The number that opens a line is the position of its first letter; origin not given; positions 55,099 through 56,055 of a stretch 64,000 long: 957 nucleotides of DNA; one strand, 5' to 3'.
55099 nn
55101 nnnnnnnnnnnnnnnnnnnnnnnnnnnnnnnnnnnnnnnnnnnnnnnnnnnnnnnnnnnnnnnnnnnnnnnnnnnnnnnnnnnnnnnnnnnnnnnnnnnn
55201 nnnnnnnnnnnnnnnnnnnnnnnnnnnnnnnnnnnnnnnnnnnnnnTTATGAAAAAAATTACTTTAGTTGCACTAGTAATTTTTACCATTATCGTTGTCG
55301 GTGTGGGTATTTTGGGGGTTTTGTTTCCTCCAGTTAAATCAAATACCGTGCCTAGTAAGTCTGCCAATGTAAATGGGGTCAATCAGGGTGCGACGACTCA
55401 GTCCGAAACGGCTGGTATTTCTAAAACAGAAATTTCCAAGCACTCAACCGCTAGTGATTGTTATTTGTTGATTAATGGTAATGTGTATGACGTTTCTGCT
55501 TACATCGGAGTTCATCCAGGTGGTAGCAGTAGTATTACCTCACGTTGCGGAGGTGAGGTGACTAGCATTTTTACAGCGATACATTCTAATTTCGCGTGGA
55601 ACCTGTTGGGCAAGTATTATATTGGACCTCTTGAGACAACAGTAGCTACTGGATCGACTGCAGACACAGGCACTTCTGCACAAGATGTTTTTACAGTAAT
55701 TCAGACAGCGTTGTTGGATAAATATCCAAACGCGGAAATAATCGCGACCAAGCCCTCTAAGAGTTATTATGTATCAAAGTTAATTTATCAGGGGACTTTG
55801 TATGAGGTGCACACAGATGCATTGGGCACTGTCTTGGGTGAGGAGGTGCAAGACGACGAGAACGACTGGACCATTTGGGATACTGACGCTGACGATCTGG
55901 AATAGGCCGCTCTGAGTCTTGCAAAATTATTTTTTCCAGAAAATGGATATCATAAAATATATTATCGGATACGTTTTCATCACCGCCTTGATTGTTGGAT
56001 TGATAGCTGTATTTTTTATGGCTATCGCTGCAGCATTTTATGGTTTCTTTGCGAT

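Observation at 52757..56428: Membrane redox/ion module: CaCA antiporter, NOX-like bis-heme flavocytochrome, anchored cytochrome b5 and a Zn-ribbon membrane protein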

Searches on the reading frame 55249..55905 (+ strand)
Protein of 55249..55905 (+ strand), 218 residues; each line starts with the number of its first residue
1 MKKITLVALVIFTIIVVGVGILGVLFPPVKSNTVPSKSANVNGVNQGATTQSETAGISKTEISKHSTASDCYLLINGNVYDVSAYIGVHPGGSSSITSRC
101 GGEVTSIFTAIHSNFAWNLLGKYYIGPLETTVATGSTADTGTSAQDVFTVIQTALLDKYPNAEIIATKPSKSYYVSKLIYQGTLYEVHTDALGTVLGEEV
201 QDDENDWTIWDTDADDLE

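Call 3: search_protein_families(library=pfam, proteins=[window:55249-55905:+], max_evalue=0.01)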
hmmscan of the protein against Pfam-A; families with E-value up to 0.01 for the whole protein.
window:55249-55905:+ (218 aa): 1 family
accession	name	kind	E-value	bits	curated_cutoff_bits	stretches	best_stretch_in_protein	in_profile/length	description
PF00173.33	Cyt-b5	-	3.3e-19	69.1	23.7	1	59-128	2-73/74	Cytochrome b5-like Heme/Steroid binding domain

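Call 4: search_protein_families(library=ncbifam, proteins=[window:55249-55905:+], max_evalue=0.01)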
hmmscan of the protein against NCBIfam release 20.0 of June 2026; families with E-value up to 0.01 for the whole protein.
window:55249-55905:+ (218 aa): 1 family
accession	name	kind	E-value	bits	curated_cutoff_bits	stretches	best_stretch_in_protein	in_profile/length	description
NF040863.1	HgcA_corrinoid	equivalog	0.0016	17.7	275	1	13-103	210-298/325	mercury methylation corrinoid protein HgcA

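Call 6: search_solved_structures(query=window:55249-55905:+, max_evalue=0.01, show_alignments=2)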
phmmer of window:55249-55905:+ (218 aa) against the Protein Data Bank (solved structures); distinct sequences matched with E-value up to 0.01: 58.
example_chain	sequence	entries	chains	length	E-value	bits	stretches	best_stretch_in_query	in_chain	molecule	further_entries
3ks0_A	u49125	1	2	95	5.3e-12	48.9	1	57-124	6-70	Cytochrome b2, mitochondrial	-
1sze_A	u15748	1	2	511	1.1e-10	44.6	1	56-124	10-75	Cytochrome b2, mitochondrial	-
1szf_A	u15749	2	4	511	1.1e-10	44.6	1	56-124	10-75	Cytochrome b2, mitochondrial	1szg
1fcb_A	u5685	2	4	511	1.1e-10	44.6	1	56-124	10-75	FLAVOCYTOCHROME B2 | CYTOCHROME B2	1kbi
2oz0_A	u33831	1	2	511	1.1e-10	44.6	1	56-124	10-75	Cytochrome b2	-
1lco_A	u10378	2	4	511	1.2e-10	44.5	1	56-124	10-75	L-LACTATE DEHYDROGENASE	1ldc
1ltd_A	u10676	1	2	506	1.3e-10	44.4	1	57-124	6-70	FLAVOCYTOCHROME B2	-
1eue_A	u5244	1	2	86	1.5e-10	44.2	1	60-128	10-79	CYTOCHROME B5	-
1b5m_A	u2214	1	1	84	1.7e-10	44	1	60-128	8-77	CYTOCHROME B5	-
3mus_A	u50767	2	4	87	1.7e-10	44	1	60-128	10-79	Cytochrome b5 type B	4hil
1awp_A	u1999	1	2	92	2.3e-10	43.6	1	60-128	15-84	CYTOCHROME B5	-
1icc_A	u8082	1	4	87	8.8e-10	41.7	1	60-128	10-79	CYTOCHROME B5 OUTER MITOCHONDRIAL MEMBRANE ISOFORM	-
4b8n_A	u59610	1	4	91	1.5e-09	40.9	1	56-123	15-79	CYTOCHROME B5-HOST ORIGIN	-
2i89_A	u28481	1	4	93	1.6e-09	40.9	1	60-128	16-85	Cytochrome b5 type B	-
3lf5_A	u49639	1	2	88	1.7e-09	40.7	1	57-116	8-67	Cytochrome b5 reductase 4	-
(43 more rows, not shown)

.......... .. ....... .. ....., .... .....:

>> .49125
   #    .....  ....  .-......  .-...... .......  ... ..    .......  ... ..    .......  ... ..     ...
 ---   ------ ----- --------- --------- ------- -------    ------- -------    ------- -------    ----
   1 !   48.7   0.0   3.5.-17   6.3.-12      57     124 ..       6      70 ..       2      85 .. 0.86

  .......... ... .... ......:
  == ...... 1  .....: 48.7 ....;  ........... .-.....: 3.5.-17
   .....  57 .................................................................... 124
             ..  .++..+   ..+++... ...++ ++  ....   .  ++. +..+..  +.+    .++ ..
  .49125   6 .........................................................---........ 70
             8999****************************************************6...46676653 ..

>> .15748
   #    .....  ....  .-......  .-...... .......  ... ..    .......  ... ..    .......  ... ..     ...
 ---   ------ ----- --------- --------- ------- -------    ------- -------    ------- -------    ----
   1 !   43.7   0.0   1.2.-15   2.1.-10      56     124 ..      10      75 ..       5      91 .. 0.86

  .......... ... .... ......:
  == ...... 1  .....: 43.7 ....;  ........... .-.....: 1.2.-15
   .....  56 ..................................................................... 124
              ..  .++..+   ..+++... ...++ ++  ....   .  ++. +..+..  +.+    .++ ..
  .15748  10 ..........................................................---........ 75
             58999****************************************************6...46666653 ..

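Call 17: find_homologous_proteins(query=window:55249-55905:+, max_evalue=0.00001)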
Query window:55249-55905:+ (218 aa): 46 proteins with E <= 0.00001 among 761 candidates.
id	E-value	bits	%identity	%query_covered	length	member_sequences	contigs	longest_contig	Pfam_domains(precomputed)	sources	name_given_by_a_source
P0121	1.6e-137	474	100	100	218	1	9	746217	PF00173.34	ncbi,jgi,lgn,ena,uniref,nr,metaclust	ncbi:MAG: hypothetical protein COW24_03150 [Candidatus Kerfeldbacteria bacterium CG15_BIG_FIL_POST_R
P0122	1.1e-69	252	55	100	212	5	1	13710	PF00173.34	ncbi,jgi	-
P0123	1.4e-61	226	53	100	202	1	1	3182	PF00173.34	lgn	-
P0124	4.8e-61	224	52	100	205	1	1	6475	PF00173.34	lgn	-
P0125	6.5e-61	223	47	99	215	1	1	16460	PF00173.34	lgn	-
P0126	5.6e-55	204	45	99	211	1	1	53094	PF00173.34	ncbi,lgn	-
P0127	7.9e-54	200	44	94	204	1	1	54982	PF00173.34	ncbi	-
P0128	2.6e-52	195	44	99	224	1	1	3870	PF00173.34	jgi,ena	-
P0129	4.5e-52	195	48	99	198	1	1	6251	PF00173.34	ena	-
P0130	2.4e-51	192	49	99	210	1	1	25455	PF00173.34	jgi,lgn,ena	-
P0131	1.4e-50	190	44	99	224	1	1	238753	PF00173.34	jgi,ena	-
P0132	3.8e-50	188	48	99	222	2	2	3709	PF00173.34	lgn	-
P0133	6.1e-50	188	42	99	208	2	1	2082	PF00173.34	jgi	jgi:cytochrome b involved in lipid metabolism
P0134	1.1e-49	187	39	63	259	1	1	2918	PF00173.34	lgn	-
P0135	1.5e-49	186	44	96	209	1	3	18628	PF00173.34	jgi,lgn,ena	-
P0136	3.3e-48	182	46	99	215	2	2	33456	PF00173.34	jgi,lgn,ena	-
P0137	3.9e-48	182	41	99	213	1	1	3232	PF00173.34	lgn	-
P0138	4.8e-47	178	45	99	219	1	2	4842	PF00173.34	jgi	-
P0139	4.0e-46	175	43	97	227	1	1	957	PF00173.34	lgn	-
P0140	9.1e-46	174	42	99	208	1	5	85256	PF00173.34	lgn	-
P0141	1.7e-45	173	42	98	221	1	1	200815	PF00173.34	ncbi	-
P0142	3.1e-45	172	42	99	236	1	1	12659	PF00173.34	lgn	-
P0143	3.9e-45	172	42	94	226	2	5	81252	PF00173.34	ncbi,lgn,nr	ncbi:MAG: hypothetical protein KBC12_03205 [Candidatus Pacebacteria bacterium]|nr:hypothetical prote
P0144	9.9e-45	171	42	99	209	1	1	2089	PF00173.34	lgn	-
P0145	1.0e-44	171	42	99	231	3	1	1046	PF00173.34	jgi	-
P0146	1.1e-42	164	44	99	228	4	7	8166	PF00173.34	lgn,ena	-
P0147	1.2e-40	157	38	99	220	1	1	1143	PF00173.34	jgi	-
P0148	7.7e-37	145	37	100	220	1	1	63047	PF00173.34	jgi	jgi:cytochrome b involved in lipid metabolism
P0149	9.6e-33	131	51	59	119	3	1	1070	PF00173.34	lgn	-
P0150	1.3e-32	131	53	59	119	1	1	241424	PF00173.34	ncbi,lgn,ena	-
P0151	3.7e-31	126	51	59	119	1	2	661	PF00173.34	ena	-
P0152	4.9e-31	126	47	59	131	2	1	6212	PF00173.34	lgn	-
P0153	4.1e-29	120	52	57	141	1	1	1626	PF00173.34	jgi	jgi:cytochrome b involved in lipid metabolism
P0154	4.3e-29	120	44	58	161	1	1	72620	PF00173.34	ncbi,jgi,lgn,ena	ncbi:MAG: cytochrome b5 domain-containing protein [Candidatus Buchananbacteria bacterium]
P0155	2.3e-27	114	45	59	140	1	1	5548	PF00173.34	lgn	-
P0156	1.1e-25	108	47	59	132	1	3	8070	PF00173.34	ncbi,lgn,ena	-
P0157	1.4e-25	108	42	59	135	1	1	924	PF00173.34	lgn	-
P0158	3.3e-25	107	47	59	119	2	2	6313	PF00173.34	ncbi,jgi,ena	ncbi:MAG: cytochrome b5-like heme/steroid binding domain-containing protein [Candidatus Gracilibacte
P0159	7.0e-25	106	47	59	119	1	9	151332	PF00173.34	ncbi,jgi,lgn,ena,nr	ncbi:MAG: NADH-cytochrome b5 [Candidatus Peregrinibacteria bacterium GW2011_GWF2_33_10]|nr:MAG: NADH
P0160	1.1e-24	105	61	33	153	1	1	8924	PF00173.34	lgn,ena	-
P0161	5.8e-23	100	39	59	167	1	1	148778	PF00173.34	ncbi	-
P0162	4.5e-22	97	39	64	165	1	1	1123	PF00173.34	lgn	-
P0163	4.3e-21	93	47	48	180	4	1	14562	PF00173.34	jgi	-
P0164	1.3e-19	89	37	59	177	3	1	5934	PF00173.34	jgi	-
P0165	2.7e-16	78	42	59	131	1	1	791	PF00173.34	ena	-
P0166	7.4e-7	47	38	32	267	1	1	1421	PF09990.15,PF00173.34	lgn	-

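Call 30: predict_structure(alignment_id=A1)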
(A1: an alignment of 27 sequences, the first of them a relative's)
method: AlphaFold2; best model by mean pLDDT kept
length: 218 residues; sequences in the alignment: 27
mean_pLDDT: 80.1   pTM: 0.41
mean pLDDT of the five models: 80.1, 77.6, 77.4, 76.8, 76.5
residues with pLDDT >= 90: 112; 70-90: 50; 50-70: 26; < 50: 30
segments of 3 or more residues with pLDDT < 50: 34-53, 133-141
pLDDT, mean of each block of 10 residues (from residue 1): 91 97 88 48 36 69 93 94 90 90 84 77 90 44 76 96 93 94 94 94 62 56
secondary structure, 60 per line:
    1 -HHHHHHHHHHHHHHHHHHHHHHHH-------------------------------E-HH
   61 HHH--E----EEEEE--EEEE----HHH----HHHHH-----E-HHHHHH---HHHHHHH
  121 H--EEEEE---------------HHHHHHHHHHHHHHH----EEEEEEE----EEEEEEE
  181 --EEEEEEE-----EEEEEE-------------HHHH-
elements in order: H2-25 H59-63 E71-75 E78-81 H93-97 H105-110 H114-121 E124-128 H144-158 E163-169 E174-180 E183-189 E195-200 H214-217

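Call 53: search_solved_structures(query=A1, max_evalue=0.000001, show_alignments=5)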
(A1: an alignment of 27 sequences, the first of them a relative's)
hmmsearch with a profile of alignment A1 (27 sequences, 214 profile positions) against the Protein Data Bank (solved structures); distinct sequences matched with E-value up to 0.000001: 51.
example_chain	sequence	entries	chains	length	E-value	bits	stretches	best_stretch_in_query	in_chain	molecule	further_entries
2ibj_A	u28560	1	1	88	3.5e-17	65.9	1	52-133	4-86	Cytochrome b5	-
1cxy_A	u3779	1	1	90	1.2e-16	64.2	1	51-130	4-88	CYTOCHROME B5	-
4b8n_A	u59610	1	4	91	1.4e-16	63.9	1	46-125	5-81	CYTOCHROME B5-HOST ORIGIN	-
3ks0_A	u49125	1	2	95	2.4e-16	63.2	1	53-113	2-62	Cytochrome b2, mitochondrial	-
1eue_A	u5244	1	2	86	3e-16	62.8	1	58-131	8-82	CYTOCHROME B5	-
3ner_A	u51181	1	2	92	8.4e-16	61.4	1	51-130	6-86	Cytochrome b5 type B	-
3mus_A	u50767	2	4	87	1.1e-15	61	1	58-131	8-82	Cytochrome b5 type B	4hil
1sze_A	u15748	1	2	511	1.1e-15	60.9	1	52-113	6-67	Cytochrome b2, mitochondrial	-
1b5m_A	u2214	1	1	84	1.2e-15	60.9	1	58-131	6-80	CYTOCHROME B5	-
1szf_A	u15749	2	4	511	1.2e-15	60.9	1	52-113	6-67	Cytochrome b2, mitochondrial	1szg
1fcb_A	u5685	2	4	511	1.2e-15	60.9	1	52-113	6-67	FLAVOCYTOCHROME B2 | CYTOCHROME B2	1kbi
2oz0_A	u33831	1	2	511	1.2e-15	60.9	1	52-113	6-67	Cytochrome b2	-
1lco_A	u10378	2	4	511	1.2e-15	60.9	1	52-113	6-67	L-LACTATE DEHYDROGENASE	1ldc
1icc_A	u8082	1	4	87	2.2e-15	60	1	58-131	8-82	CYTOCHROME B5 OUTER MITOCHONDRIAL MEMBRANE ISOFORM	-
1awp_A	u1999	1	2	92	2.2e-15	60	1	57-131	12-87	CYTOCHROME B5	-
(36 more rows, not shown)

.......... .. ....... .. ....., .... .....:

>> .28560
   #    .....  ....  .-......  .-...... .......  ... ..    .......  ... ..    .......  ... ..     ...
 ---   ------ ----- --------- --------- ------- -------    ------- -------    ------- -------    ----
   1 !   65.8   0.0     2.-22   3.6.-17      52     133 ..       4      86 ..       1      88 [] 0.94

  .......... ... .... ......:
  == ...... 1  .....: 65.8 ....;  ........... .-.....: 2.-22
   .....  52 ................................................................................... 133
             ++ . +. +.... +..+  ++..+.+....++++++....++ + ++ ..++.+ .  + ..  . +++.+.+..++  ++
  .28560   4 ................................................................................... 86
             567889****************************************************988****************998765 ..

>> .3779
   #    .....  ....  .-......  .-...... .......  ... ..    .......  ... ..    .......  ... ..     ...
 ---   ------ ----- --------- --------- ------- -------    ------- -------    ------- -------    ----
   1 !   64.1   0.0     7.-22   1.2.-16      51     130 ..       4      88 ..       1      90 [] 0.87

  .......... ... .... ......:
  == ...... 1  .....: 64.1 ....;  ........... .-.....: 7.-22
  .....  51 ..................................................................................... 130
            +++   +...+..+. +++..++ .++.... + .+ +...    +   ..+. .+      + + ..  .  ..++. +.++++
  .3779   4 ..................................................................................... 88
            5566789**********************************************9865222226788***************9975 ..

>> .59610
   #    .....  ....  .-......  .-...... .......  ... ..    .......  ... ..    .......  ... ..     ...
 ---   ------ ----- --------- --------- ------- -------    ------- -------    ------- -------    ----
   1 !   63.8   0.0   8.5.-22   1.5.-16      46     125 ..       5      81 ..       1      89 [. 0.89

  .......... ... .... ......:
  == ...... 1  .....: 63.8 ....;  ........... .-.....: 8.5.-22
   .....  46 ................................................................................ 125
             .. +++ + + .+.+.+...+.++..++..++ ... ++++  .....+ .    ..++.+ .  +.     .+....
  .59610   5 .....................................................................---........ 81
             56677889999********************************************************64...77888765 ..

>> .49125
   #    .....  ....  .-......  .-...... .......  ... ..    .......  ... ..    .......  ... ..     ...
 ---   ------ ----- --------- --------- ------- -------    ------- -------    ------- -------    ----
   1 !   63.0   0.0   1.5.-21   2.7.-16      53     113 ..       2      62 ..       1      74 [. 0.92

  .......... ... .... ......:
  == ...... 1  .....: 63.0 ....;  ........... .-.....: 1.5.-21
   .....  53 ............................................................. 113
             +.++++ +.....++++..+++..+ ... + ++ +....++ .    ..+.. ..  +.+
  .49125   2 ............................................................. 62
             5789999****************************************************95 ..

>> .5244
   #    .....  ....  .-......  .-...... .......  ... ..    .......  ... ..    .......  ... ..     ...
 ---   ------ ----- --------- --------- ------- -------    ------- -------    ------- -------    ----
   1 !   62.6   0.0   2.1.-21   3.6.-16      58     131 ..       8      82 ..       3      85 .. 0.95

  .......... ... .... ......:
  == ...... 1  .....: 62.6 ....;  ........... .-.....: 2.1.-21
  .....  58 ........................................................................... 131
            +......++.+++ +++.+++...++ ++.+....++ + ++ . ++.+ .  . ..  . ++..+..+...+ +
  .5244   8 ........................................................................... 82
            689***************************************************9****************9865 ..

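Call 69: fold_search(model_id=the predicted structure, library=pdb)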
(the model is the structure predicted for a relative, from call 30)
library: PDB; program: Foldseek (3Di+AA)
matches with E <= 10: 893; with E <= 0.001: 60
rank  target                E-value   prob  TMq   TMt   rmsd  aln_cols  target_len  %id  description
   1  4hin_B                1.8e-07  1.00  0.34  0.87   1.1        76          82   32  2.4A Resolution Structure of Bovine Cytochrome b5 (S71L) (released 2013-10-16)
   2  4hil_B                2.8e-07  1.00  0.34  0.88   1.1        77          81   31  1.25A Resolution Structure of Rat Type B Cytochrome b5 (released 2013-10-16)
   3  3mus_B                3.1e-07  1.00  0.34  0.83   3.4        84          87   30  2A Resolution Structure of Rat Type B Cytochrome b5 (released 2011-04-13)
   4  4hin_A                4.2e-07  1.00  0.33  0.86   1.1        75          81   32  2.4A Resolution Structure of Bovine Cytochrome b5 (S71L) (released 2013-10-16)
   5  1m20                  4.2e-07  1.00  0.33  0.85   1.2        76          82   32  Crystal Structure of F35Y Mutant of Trypsin-solubilized Fragment of Cytochrome b5 (released 2002-09-11)
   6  3mus_A                5.1e-07  1.00  0.32  0.80   1.0        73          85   33  2A Resolution Structure of Rat Type B Cytochrome b5 (released 2011-04-13)
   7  2i89_D                5.1e-07  1.00  0.34  0.83   1.4        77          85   28  Structure of septuple mutant of Rat Outer Mitochondrial Membrane Cytochrome B5 (released 2006-10-31)
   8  1lqx                  5.7e-07  1.00  0.33  0.85   1.2        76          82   30  Crystal structure of V45E mutant of cytochrome b5 (released 2002-09-04)
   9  1cyo                  5.7e-07  1.00  0.34  0.80   3.7        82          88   28  BOVINE CYTOCHROME B(5) (released 1994-11-30)
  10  3x32                  6.9e-07  1.00  0.34  0.82   4.3        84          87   27  Crystal structure of the oxidized form of the solubilized domain of porcine cytochrome b5 in form 1 crystal (released 2015-07-15)
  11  1lj0_D                7.3e-07  1.00  0.34  0.82   1.4        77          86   27  Structure of quintuple mutant of the rat outer mitocondrial cytochrome b5. (released 2002-11-20)
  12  1awp_A                7.8e-07  1.00  0.34  0.83   1.1        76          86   32  RAT OUTER MITOCHONDRIAL MEMBRANE CYTOCHROME B5 (released 1998-10-28)
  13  1m2i                  7.8e-07  1.00  0.33  0.85   1.2        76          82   30  Crystal structure of E44A/E56A mutant of cytochrome b5 (released 2003-03-18)
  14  1u9u                  7.8e-07  1.00  0.33  0.85   1.2        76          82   29  Crystal structure of F58Y mutant of cytochrome b5 (released 2005-02-01)
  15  2i89_A                8.3e-07  1.00  0.34  0.79   1.4        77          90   28  Structure of septuple mutant of Rat Outer Mitochondrial Membrane Cytochrome B5 (released 2006-10-31)
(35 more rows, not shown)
